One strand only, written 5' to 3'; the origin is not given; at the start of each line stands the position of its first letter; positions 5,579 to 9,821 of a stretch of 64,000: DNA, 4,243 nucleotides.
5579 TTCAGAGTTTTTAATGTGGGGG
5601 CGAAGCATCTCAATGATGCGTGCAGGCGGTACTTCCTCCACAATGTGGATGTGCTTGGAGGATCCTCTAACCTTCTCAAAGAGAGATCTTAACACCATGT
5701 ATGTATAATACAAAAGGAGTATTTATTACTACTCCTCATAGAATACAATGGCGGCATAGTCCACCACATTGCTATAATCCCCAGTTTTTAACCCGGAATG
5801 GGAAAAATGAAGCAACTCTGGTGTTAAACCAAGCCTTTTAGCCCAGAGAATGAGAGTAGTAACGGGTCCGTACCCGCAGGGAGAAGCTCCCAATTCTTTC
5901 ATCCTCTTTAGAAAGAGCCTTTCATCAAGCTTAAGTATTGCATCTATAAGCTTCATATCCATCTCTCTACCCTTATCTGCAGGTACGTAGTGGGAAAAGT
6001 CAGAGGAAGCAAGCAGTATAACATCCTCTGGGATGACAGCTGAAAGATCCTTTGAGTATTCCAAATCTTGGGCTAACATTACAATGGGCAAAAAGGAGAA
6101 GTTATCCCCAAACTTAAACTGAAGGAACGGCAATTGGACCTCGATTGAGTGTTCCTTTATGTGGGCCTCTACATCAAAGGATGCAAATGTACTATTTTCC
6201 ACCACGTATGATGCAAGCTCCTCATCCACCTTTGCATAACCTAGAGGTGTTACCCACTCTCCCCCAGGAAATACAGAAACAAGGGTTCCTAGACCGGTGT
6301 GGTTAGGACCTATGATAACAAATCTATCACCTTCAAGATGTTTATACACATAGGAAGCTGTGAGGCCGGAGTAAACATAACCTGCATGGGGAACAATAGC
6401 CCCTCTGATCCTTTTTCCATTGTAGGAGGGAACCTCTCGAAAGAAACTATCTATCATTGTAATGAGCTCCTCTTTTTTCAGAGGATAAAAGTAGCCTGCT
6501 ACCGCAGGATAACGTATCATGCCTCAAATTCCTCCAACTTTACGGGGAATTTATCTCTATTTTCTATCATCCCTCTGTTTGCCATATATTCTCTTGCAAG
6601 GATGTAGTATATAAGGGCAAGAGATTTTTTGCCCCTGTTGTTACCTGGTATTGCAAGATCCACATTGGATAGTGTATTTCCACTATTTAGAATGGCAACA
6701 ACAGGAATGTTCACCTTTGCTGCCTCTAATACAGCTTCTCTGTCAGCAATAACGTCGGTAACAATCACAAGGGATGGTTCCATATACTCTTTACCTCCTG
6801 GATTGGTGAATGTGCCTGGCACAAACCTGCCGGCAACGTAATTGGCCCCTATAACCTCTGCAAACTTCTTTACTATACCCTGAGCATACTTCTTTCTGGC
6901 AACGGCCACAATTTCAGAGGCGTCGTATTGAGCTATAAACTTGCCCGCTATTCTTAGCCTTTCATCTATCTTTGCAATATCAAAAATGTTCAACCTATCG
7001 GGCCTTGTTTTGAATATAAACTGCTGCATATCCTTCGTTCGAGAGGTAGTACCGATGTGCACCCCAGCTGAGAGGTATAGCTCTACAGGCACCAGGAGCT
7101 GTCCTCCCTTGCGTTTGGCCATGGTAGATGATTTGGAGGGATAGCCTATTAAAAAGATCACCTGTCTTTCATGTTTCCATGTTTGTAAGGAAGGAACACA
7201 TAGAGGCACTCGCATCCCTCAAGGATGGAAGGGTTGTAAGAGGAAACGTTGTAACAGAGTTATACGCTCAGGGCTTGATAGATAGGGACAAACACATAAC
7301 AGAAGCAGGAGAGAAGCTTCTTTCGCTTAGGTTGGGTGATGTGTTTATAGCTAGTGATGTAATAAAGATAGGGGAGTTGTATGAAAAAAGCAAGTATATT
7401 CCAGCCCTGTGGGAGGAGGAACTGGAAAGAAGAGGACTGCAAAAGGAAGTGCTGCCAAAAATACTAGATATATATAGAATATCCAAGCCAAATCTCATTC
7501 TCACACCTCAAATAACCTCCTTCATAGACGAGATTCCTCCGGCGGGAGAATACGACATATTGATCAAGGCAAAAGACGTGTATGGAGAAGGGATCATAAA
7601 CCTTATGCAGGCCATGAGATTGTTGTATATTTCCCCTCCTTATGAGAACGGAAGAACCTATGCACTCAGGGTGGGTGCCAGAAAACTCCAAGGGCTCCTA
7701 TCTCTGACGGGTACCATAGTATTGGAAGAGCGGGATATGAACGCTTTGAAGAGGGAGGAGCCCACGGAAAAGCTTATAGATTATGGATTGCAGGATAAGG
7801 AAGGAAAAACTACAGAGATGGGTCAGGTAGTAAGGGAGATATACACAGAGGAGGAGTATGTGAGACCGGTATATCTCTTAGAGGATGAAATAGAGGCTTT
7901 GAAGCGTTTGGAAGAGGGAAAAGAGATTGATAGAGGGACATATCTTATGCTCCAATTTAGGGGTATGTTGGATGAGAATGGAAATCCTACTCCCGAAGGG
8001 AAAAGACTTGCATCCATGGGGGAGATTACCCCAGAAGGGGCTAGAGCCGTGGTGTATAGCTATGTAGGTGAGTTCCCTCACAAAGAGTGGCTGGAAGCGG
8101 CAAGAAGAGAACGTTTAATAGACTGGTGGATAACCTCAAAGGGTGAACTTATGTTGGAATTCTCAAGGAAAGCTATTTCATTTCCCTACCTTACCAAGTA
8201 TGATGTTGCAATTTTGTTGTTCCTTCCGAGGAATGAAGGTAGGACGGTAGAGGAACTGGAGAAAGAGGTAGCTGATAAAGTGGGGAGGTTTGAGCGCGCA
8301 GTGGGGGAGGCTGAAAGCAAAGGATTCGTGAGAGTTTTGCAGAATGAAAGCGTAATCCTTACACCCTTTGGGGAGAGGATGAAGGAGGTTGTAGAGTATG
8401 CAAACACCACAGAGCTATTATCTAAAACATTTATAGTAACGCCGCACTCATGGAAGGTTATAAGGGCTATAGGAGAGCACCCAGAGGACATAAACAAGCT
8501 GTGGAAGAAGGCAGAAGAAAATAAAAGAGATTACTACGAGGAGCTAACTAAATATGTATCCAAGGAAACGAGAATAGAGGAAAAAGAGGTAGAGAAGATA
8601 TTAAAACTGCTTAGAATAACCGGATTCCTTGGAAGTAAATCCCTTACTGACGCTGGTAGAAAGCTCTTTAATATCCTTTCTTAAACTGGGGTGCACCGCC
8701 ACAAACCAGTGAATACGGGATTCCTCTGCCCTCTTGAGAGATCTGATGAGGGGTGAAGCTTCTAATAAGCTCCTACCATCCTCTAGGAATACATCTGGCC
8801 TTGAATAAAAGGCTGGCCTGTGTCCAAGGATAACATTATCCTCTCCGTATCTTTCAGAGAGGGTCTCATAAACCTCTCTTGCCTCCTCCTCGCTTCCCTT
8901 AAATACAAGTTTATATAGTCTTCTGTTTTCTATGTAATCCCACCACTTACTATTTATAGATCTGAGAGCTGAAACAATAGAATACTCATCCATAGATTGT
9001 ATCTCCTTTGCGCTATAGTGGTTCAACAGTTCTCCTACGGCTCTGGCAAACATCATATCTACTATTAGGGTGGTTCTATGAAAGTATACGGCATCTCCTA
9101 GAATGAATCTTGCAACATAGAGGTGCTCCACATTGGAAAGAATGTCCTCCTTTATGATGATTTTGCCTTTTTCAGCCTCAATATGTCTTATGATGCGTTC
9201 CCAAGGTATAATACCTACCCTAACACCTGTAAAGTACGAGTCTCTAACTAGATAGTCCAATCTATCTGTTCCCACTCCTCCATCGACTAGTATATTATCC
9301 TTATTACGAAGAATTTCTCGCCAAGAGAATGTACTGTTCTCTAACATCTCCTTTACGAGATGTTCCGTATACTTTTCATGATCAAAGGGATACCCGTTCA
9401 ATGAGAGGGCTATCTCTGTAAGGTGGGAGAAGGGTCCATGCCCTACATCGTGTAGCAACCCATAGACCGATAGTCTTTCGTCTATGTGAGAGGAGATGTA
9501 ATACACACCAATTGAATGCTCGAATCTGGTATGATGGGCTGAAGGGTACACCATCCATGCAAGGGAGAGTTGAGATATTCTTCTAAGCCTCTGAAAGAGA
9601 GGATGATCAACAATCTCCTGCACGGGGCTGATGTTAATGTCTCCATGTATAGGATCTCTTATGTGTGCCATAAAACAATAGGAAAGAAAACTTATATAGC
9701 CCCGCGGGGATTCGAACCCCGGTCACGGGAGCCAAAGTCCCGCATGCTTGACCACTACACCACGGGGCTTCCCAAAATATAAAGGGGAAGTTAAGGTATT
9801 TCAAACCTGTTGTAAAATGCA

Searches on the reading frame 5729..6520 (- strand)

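Call 84: search_protein_families(library=pfam, proteins=[window:5729-6520:-], max_evalue=0.001)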
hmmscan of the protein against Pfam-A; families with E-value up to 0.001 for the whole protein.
window:5729-6520:- (263 aa): 1 family
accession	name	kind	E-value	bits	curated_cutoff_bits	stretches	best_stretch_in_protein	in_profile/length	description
PF01875.22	Memo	-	4.4e-62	210.2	27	1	5-259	2-269/269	Memo-like protein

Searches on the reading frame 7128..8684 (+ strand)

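Call 66: search_protein_families(library=pfam, proteins=[window:7128-8684:+], max_evalue=0.001)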
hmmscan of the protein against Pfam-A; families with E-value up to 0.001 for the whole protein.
window:7128-8684:+ (518 aa): 2 families
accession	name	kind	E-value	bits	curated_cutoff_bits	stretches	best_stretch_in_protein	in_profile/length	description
PF04458.17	DUF505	-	2.9e-66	224.6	28.7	3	288-514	396-619/622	Protein of unknown function (DUF505)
PF24409.1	wHTH-PRTase_assc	-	8.3e-08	32.6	27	0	476-515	16-56/83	wHTH-PRTase associated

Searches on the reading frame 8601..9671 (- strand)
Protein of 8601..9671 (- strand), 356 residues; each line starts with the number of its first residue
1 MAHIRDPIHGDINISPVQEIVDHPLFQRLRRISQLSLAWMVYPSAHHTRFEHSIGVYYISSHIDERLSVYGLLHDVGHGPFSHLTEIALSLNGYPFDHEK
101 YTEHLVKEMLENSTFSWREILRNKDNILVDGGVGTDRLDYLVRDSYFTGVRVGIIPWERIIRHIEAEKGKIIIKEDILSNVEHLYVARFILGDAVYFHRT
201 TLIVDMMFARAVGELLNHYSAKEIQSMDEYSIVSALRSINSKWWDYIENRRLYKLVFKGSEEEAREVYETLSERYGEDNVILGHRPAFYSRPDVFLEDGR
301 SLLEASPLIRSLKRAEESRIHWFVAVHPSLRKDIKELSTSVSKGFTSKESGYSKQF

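Call 84: search_protein_families(library=pfam, proteins=[window:8601-9671:-], max_evalue=0.001)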
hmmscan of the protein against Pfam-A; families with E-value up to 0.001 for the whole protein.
window:8601-9671:- (356 aa): 2 families
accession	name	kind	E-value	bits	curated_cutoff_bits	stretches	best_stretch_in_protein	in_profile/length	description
PF19276.4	HD_assoc_2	-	1.8e-18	67.2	23.1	1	157-259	3-110/222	HD associated region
PF01966.28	HD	-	1.4e-08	35.4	22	1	49-113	1-73/116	HD domain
